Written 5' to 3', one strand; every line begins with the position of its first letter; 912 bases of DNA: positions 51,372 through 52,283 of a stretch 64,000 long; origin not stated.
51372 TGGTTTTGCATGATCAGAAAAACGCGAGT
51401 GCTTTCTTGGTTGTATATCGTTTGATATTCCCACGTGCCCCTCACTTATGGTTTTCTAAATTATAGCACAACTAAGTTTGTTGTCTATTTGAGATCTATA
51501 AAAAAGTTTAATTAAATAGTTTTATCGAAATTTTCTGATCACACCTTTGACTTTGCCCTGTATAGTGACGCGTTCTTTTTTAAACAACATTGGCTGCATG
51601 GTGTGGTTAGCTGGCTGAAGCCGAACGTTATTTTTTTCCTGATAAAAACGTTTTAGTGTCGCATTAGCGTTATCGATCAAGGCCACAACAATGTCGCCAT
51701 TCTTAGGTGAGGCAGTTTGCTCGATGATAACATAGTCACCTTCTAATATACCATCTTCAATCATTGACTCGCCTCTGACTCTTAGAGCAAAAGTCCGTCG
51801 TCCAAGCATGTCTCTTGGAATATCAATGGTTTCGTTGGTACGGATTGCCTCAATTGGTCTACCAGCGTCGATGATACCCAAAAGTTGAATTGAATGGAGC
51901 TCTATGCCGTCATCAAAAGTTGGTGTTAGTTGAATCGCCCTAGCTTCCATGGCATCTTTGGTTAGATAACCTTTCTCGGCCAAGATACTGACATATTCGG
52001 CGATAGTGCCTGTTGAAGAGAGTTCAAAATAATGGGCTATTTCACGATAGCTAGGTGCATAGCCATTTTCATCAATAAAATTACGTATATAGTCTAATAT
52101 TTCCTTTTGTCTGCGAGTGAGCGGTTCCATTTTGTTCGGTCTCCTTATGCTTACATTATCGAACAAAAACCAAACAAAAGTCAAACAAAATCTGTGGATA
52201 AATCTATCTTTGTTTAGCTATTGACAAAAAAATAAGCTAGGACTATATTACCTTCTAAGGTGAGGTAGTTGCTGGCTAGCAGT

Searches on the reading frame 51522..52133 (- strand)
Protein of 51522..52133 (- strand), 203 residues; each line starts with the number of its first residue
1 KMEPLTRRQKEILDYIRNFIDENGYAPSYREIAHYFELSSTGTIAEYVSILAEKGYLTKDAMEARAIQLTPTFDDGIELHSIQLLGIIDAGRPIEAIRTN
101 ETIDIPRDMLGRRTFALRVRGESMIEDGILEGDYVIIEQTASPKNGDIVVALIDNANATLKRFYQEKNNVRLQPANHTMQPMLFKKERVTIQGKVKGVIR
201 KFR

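Call 14: find_encoding_contigs(protein=window:51522-52133:-, flank=3000, max_places=10)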
Protein window:51522-52133:- (203 aa): no gene with exactly this product is on record in the collection.

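Call 31: find_homologous_proteins(query=window:51525-52133:-, max_evalue=1e-40)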
Query window:51525-52133:- (203 aa): 4368 proteins with E <= 1e-40 among 8000 candidates; the best 120 are listed.
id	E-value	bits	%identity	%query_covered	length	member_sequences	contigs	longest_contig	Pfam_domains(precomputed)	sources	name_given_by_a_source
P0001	7.9e-127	438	100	100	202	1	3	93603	PF00717.29,PF01726.23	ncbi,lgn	-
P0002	5.8e-117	406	91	99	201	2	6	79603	PF00717.29,PF01726.23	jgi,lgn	-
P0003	9.1e-115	399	89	99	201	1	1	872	PF00717.29,PF01726.23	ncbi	-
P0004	9.6e-115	399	87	99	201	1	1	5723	PF00717.29,PF01726.23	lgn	-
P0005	1.0e-114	399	88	99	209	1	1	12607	PF00717.29,PF01726.23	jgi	-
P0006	1.2e-114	399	88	99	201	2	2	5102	PF00717.29,PF01726.23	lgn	-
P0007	1.2e-114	399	88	99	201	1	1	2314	PF00717.29,PF01726.23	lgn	-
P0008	1.3e-114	399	89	100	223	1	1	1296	PF13730.13,PF00717.29,PF01726.23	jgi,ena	-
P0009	1.8e-114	398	88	99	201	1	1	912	PF00717.29,PF01726.23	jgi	jgi:repressor LexA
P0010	3.7e-114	397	87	99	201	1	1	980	PF00717.29,PF01726.23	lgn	-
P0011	3.9e-114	397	88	99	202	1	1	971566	PF00717.29,PF01726.23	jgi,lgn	jgi:repressor LexA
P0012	4.3e-114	397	88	99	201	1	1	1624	PF00717.29,PF01726.23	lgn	-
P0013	6.7e-114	396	88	99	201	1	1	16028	PF00717.29,PF01726.23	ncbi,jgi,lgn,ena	ncbi:MAG: transcriptional repressor LexA [Patescibacteria group bacterium]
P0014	7.1e-114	396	88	99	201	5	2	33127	PF00717.29,PF01726.23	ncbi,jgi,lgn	jgi:repressor LexA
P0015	9.3e-114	396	87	99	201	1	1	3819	PF00717.29,PF01726.23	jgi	jgi:repressor LexA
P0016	1.1e-113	396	87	99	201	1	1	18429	PF00717.29,PF01726.23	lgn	-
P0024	4.7e-112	390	88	99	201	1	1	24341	PF00717.29,PF01726.23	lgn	-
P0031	3.7e-111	387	87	99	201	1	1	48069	PF00717.29,PF01726.23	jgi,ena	-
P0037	2.5e-110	385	86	99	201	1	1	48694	PF00717.29,PF01726.23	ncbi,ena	-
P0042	6.8e-110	383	87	99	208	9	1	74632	PF00717.29,PF01726.23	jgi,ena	-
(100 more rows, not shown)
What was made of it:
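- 51522..52130 (-): lexA coding sequence (202 aa plus stop). It flanks the locus on the left. It is 100% identical to P0001, which carries the LexA_DNA_bind and Peptidase_S24 domains (call 31).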

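Call 32: find_encoding_contigs(protein=P0002, flank=2500, max_places=6)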
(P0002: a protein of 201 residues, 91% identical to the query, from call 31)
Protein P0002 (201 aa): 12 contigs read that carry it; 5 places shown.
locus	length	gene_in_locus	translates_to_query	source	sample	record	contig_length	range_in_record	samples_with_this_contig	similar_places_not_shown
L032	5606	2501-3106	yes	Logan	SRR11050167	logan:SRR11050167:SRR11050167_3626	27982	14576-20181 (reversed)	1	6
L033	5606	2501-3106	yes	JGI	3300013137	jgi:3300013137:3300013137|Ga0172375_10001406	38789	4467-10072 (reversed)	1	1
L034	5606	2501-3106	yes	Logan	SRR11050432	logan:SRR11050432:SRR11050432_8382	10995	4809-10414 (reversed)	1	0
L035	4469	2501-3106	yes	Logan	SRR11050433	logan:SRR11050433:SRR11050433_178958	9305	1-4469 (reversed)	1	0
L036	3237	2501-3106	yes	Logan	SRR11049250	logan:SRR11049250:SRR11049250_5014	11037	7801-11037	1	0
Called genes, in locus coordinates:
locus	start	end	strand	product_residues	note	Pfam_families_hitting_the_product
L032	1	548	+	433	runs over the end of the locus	PF13393:tRNA-synt_His, PF00587:tRNA-synt_2b, PF13393:tRNA-synt_His, PF03129:HGTP_anticodon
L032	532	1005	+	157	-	PF00588:SpoU_methylase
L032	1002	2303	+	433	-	PF01938:TRAM (weak), PF05958:tRNA_U5-meth_tr, PF05175:MTS, PF03602:Cons_hypoth95 (weak), PF13649:Methyltransf_25 (weak), PF13847:Methyltransf_31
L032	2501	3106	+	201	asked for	PF01726:LexA_DNA_bind, PF00717:Peptidase_S24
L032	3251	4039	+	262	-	PF13399:LytR_C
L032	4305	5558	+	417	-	PF02812:ELFV_dehydrog_N, PF00208:ELFV_dehydrog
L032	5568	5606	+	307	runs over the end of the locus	PF00890:FAD_binding_2, PF01134:GIDA (weak), PF01266:DAO (weak), PF01946:Thi4 (weak), PF07992:Pyr_redox_2, PF12831:FAD_oxidored, PF13738:Pyr_redox_3, PF00070:Pyr_redox, +3 more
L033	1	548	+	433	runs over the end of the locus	PF13393:tRNA-synt_His, PF00587:tRNA-synt_2b, PF13393:tRNA-synt_His, PF03129:HGTP_anticodon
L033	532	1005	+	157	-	PF00588:SpoU_methylase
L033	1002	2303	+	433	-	PF01938:TRAM (weak), PF05958:tRNA_U5-meth_tr, PF05175:MTS, PF03602:Cons_hypoth95 (weak), PF13649:Methyltransf_25 (weak), PF13847:Methyltransf_31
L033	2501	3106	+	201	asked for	PF01726:LexA_DNA_bind, PF00717:Peptidase_S24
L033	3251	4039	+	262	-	PF13399:LytR_C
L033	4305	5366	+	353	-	PF02812:ELFV_dehydrog_N, PF00208:ELFV_dehydrog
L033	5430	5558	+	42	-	-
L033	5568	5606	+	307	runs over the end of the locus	PF00890:FAD_binding_2, PF01134:GIDA (weak), PF01266:DAO (weak), PF01946:Thi4 (weak), PF07992:Pyr_redox_2, PF12831:FAD_oxidored, PF13738:Pyr_redox_3, PF00070:Pyr_redox, +3 more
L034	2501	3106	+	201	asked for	PF01726:LexA_DNA_bind, PF00717:Peptidase_S24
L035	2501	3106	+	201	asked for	PF01726:LexA_DNA_bind, PF00717:Peptidase_S24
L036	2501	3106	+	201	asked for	PF01726:LexA_DNA_bind, PF00717:Peptidase_S24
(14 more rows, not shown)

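Call 33: find_encoding_contigs(protein=P0011, flank=2500, max_places=3)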
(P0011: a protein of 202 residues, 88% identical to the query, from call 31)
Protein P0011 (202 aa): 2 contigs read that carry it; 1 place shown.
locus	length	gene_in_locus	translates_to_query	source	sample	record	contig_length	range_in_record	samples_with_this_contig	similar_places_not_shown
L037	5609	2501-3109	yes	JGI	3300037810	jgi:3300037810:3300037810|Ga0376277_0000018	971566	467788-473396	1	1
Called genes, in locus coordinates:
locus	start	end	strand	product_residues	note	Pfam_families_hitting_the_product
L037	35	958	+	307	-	-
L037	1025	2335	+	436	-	PF05958:tRNA_U5-meth_tr, PF01555:N6_N4_Mtase (weak), PF01209:Ubie_methyltran (weak), PF02475:TRM5-TYW2_MTfase (weak), PF03602:Cons_hypoth95, PF05175:MTS, PF13649:Methyltransf_25, PF13847:Methyltransf_31, +4 more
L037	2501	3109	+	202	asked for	PF01726:LexA_DNA_bind, PF00717:Peptidase_S24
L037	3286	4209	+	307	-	PF04015:DUF362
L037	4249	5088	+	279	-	PF13399:LytR_C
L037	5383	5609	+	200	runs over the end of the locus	PF07963:N_methyl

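Call 34: find_encoding_contigs(protein=P0014, flank=2500, max_places=3)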
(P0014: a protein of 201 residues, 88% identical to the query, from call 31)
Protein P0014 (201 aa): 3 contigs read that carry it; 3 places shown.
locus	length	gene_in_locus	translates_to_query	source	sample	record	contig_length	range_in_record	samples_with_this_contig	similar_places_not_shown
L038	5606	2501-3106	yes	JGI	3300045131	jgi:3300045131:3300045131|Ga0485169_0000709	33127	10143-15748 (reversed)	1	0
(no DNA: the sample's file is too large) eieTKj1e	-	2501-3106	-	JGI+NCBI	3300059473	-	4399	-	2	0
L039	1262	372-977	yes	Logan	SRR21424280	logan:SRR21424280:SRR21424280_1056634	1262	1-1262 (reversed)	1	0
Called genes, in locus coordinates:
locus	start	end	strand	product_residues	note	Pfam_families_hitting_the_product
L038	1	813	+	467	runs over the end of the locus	PF01938:TRAM (weak), PF01555:N6_N4_Mtase (weak), PF05958:tRNA_U5-meth_tr, PF05175:MTS (weak), PF06325:PrmA (weak), PF09445:Methyltransf_15 (weak), PF13649:Methyltransf_25, PF13847:Methyltransf_31, +2 more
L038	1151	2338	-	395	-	-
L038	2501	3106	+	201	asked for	PF01726:LexA_DNA_bind, PF00717:Peptidase_S24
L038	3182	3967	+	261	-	PF04015:DUF362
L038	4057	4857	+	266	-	PF13399:LytR_C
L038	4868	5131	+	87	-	-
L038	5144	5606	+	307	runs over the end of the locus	PF00890:FAD_binding_2 (weak), PF01134:GIDA (weak), PF01266:DAO (weak), PF07992:Pyr_redox_2, PF12831:FAD_oxidored, PF13450:NAD_binding_8 (weak), PF13738:Pyr_redox_3, PF00070:Pyr_redox, +1 more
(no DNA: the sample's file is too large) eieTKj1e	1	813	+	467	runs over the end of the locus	PF01938:TRAM (weak), PF01555:N6_N4_Mtase (weak), PF05958:tRNA_U5-meth_tr, PF05175:MTS (weak), PF06325:PrmA (weak), PF09445:Methyltransf_15 (weak), PF13649:Methyltransf_25, PF13847:Methyltransf_31, +2 more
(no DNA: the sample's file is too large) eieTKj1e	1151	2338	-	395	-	-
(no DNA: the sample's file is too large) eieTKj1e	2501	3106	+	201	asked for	PF01726:LexA_DNA_bind, PF00717:Peptidase_S24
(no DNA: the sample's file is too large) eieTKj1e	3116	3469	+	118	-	?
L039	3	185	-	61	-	?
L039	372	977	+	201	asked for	PF01726:LexA_DNA_bind, PF00717:Peptidase_S24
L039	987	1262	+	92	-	?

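Call 35: find_encoding_contigs(protein=P0024, flank=2500, max_places=3)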
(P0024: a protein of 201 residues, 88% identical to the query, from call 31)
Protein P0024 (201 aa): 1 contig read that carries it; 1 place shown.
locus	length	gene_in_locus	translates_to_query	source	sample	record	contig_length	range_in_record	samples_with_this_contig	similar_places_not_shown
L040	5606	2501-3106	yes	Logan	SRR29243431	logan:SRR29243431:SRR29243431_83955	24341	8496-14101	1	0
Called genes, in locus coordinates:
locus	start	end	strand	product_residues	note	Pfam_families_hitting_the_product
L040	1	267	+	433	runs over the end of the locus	PF13393:tRNA-synt_His, PF00587:tRNA-synt_2b, PF13393:tRNA-synt_His, PF03129:HGTP_anticodon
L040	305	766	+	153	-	PF00588:SpoU_methylase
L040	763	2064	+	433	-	PF01938:TRAM (weak), PF05958:tRNA_U5-meth_tr, PF06325:PrmA (weak), PF02475:TRM5-TYW2_MTfase (weak), PF03602:Cons_hypoth95, PF05175:MTS, PF13649:Methyltransf_25, PF13847:Methyltransf_31, +3 more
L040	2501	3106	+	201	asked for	PF01726:LexA_DNA_bind, PF00717:Peptidase_S24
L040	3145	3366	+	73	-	-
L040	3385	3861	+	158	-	PF18931:DUF5680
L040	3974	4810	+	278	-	PF13399:LytR_C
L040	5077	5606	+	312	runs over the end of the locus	PF00890:FAD_binding_2 (faint), PF01134:GIDA (faint), PF01266:DAO (faint), PF03486:HI0933_like (faint), PF07992:Pyr_redox_2, PF12831:FAD_oxidored (weak), PF13738:Pyr_redox_3, PF00070:Pyr_redox, +1 more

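Call 44: find_encoding_contigs(protein=P0001, flank=2500, max_places=5)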
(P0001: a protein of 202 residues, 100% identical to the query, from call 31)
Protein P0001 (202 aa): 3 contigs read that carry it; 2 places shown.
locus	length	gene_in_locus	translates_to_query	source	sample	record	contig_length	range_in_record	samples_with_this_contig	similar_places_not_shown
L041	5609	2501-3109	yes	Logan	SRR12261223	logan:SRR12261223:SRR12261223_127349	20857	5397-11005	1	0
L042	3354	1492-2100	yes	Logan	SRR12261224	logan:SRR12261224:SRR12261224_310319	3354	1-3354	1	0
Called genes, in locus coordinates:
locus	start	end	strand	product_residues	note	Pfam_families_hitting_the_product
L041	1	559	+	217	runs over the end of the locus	-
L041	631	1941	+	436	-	PF01938:TRAM (weak), PF05958:tRNA_U5-meth_tr, PF02475:TRM5-TYW2_MTfase (weak), PF03602:Cons_hypoth95, PF05175:MTS, PF06325:PrmA (weak), PF13847:Methyltransf_31, PF13649:Methyltransf_25, +2 more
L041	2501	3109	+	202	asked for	PF01726:LexA_DNA_bind, PF00717:Peptidase_S24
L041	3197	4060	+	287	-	PF13399:LytR_C (weak)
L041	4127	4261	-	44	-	-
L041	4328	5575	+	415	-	PF02812:ELFV_dehydrog_N, PF00208:ELFV_dehydrog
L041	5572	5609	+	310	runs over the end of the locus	PF00890:FAD_binding_2 (weak), PF01134:GIDA (faint), PF01266:DAO (faint), PF03486:HI0933_like (faint), PF07992:Pyr_redox_2, PF12831:FAD_oxidored, PF13738:Pyr_redox_3, PF00070:Pyr_redox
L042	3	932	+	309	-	?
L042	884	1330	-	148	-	-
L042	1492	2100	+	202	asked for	PF01726:LexA_DNA_bind, PF00717:Peptidase_S24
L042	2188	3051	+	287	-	PF13399:LytR_C (weak)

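Call 45: find_encoding_contigs(protein=P0042, flank=2500, max_places=3)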
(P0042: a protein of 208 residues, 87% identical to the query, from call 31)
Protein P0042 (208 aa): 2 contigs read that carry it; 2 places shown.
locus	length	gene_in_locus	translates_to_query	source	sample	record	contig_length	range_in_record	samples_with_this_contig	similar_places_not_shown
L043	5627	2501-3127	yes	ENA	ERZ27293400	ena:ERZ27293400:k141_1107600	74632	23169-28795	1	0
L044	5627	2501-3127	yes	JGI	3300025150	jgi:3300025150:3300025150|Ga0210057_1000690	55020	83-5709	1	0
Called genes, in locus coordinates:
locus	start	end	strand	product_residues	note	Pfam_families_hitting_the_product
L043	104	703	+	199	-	PF20803:PaaX_M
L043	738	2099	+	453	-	PF01938:TRAM, PF05958:tRNA_U5-meth_tr, PF03602:Cons_hypoth95 (weak), PF05175:MTS (weak), PF09445:Methyltransf_15 (weak), PF13649:Methyltransf_25 (weak), PF13847:Methyltransf_31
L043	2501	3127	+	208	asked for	PF01726:LexA_DNA_bind, PF00717:Peptidase_S24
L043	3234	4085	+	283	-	PF13399:LytR_C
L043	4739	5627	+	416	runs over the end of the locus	PF02812:ELFV_dehydrog_N, PF00208:ELFV_dehydrog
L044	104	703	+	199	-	PF20803:PaaX_M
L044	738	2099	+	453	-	PF01938:TRAM, PF05958:tRNA_U5-meth_tr, PF03602:Cons_hypoth95 (weak), PF05175:MTS (weak), PF09445:Methyltransf_15 (weak), PF13649:Methyltransf_25 (weak), PF13847:Methyltransf_31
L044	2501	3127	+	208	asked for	PF01726:LexA_DNA_bind, PF00717:Peptidase_S24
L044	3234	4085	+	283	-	PF13399:LytR_C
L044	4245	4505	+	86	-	-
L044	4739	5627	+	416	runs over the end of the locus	PF02812:ELFV_dehydrog_N, PF00208:ELFV_dehydrog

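Call 46: find_encoding_contigs(protein=P0031, flank=2500, max_places=3)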
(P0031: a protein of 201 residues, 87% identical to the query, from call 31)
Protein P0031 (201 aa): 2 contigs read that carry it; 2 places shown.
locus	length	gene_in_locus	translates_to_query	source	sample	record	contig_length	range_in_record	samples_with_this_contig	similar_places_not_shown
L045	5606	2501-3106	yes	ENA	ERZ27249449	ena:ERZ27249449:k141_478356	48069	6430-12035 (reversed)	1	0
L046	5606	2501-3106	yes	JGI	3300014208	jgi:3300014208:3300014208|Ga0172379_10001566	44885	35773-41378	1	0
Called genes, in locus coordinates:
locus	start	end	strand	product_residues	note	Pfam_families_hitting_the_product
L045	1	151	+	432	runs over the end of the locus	PF13393:tRNA-synt_His, PF00587:tRNA-synt_2b, PF13393:tRNA-synt_His, PF03129:HGTP_anticodon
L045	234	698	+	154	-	PF00588:SpoU_methylase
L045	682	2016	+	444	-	PF01938:TRAM (weak), PF05958:tRNA_U5-meth_tr, PF01555:N6_N4_Mtase, PF06325:PrmA (faint), PF05175:MTS (weak), PF09445:Methyltransf_15 (weak), PF13649:Methyltransf_25, PF13847:Methyltransf_31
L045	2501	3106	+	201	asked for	PF01726:LexA_DNA_bind, PF00717:Peptidase_S24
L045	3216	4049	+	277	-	PF13399:LytR_C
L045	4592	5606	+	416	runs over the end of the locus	PF02812:ELFV_dehydrog_N, PF00208:ELFV_dehydrog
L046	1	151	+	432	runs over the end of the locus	PF13393:tRNA-synt_His, PF00587:tRNA-synt_2b, PF13393:tRNA-synt_His, PF03129:HGTP_anticodon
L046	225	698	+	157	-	PF00588:SpoU_methylase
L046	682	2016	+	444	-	PF01938:TRAM (weak), PF05958:tRNA_U5-meth_tr, PF01555:N6_N4_Mtase, PF06325:PrmA (faint), PF05175:MTS (weak), PF09445:Methyltransf_15 (weak), PF13649:Methyltransf_25, PF13847:Methyltransf_31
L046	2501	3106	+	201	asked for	PF01726:LexA_DNA_bind, PF00717:Peptidase_S24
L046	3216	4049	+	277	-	PF13399:LytR_C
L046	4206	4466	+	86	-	-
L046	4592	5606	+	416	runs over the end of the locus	PF02812:ELFV_dehydrog_N, PF00208:ELFV_dehydrog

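Call 47: find_encoding_contigs(protein=P0037, flank=2500, max_places=3)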
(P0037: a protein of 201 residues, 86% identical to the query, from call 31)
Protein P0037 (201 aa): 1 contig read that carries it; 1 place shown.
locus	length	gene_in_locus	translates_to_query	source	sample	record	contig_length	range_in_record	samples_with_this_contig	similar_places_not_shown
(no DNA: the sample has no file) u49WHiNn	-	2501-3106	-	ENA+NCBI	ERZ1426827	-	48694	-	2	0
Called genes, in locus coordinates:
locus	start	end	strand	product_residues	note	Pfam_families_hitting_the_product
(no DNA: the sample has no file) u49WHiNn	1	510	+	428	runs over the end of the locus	PF13393:tRNA-synt_His, PF00587:tRNA-synt_2b, PF03129:HGTP_anticodon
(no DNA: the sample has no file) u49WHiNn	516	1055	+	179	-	PF00588:SpoU_methylase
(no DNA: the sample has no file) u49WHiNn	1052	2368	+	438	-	PF01938:TRAM (weak), PF05958:tRNA_U5-meth_tr, PF01209:Ubie_methyltran (weak), PF03602:Cons_hypoth95, PF05175:MTS, PF06325:PrmA (weak), PF13847:Methyltransf_31, PF13649:Methyltransf_25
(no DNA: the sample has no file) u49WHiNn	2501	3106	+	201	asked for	PF01726:LexA_DNA_bind, PF00717:Peptidase_S24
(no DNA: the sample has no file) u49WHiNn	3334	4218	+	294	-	PF04015:DUF362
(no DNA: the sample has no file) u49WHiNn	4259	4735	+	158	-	-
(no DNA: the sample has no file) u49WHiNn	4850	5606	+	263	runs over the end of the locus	PF13399:LytR_C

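Call 49: find_encoding_contigs(protein=P0005, flank=2500, max_places=3)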
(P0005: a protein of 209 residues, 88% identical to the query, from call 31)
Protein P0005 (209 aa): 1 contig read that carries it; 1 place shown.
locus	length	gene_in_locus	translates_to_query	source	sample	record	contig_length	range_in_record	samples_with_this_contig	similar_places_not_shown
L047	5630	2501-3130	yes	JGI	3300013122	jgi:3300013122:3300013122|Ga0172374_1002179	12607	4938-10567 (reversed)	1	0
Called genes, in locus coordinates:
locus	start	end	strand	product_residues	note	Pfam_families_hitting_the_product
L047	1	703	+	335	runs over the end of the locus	-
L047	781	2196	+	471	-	PF01938:TRAM, PF05958:tRNA_U5-meth_tr, PF13649:Methyltransf_25 (weak), PF13847:Methyltransf_31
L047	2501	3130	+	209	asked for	PF01726:LexA_DNA_bind, PF00717:Peptidase_S24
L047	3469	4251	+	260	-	PF04015:DUF362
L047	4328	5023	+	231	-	PF13399:LytR_C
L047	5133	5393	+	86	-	-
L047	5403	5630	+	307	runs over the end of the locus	PF00890:FAD_binding_2 (weak), PF01266:DAO (weak), PF01946:Thi4 (weak), PF07992:Pyr_redox_2, PF12831:FAD_oxidored, PF13450:NAD_binding_8 (weak), PF13738:Pyr_redox_3, PF00070:Pyr_redox, +3 more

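Call 50: find_encoding_contigs(protein=P0013, flank=2500, max_places=3)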
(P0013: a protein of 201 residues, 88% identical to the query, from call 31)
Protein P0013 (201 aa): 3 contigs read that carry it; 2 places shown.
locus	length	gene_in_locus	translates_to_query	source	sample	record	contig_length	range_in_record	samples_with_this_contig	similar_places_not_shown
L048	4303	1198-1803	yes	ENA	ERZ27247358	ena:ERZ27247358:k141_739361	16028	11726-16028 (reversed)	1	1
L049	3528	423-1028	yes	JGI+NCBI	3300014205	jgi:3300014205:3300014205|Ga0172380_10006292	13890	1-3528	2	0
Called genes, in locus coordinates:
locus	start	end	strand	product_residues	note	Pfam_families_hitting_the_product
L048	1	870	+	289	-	?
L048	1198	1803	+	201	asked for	PF01726:LexA_DNA_bind, PF00717:Peptidase_S24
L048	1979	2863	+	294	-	PF04015:DUF362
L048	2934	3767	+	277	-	PF13399:LytR_C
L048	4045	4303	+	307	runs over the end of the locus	PF00890:FAD_binding_2 (weak), PF01266:DAO (weak), PF03486:HI0933_like (weak), PF07992:Pyr_redox_2, PF12831:FAD_oxidored (weak), PF13450:NAD_binding_8 (weak), PF13738:Pyr_redox_3, PF00070:Pyr_redox, +2 more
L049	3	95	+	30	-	?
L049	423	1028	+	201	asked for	PF01726:LexA_DNA_bind, PF00717:Peptidase_S24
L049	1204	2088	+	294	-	PF04015:DUF362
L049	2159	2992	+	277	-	PF13399:LytR_C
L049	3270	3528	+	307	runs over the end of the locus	PF00890:FAD_binding_2 (weak), PF01266:DAO (weak), PF03486:HI0933_like (weak), PF07992:Pyr_redox_2, PF12831:FAD_oxidored (weak), PF13450:NAD_binding_8 (weak), PF13738:Pyr_redox_3, PF00070:Pyr_redox, +2 more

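Call 51: find_encoding_contigs(protein=P0016, flank=2500, max_places=3)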
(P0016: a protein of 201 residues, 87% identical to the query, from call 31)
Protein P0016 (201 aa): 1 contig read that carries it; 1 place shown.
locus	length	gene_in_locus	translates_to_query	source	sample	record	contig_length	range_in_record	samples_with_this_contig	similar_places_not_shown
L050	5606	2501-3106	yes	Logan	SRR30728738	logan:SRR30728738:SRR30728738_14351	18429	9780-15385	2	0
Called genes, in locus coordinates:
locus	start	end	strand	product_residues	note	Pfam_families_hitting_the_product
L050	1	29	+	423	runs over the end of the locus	PF13393:tRNA-synt_His, PF00587:tRNA-synt_2b, PF03129:HGTP_anticodon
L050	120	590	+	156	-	PF00588:SpoU_methylase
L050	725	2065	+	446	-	PF01938:TRAM (weak), PF01555:N6_N4_Mtase (faint), PF05958:tRNA_U5-meth_tr, PF03602:Cons_hypoth95 (weak), PF09445:Methyltransf_15 (weak), PF13649:Methyltransf_25 (weak), PF13847:Methyltransf_31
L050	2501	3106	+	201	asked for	PF01726:LexA_DNA_bind, PF00717:Peptidase_S24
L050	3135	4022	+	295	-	PF04015:DUF362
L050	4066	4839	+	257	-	PF13399:LytR_C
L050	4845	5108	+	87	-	-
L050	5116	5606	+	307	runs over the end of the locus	PF00890:FAD_binding_2 (weak), PF01134:GIDA (faint), PF01266:DAO (weak), PF07992:Pyr_redox_2, PF12831:FAD_oxidored (weak), PF13450:NAD_binding_8 (weak), PF13738:Pyr_redox_3, PF00070:Pyr_redox, +2 more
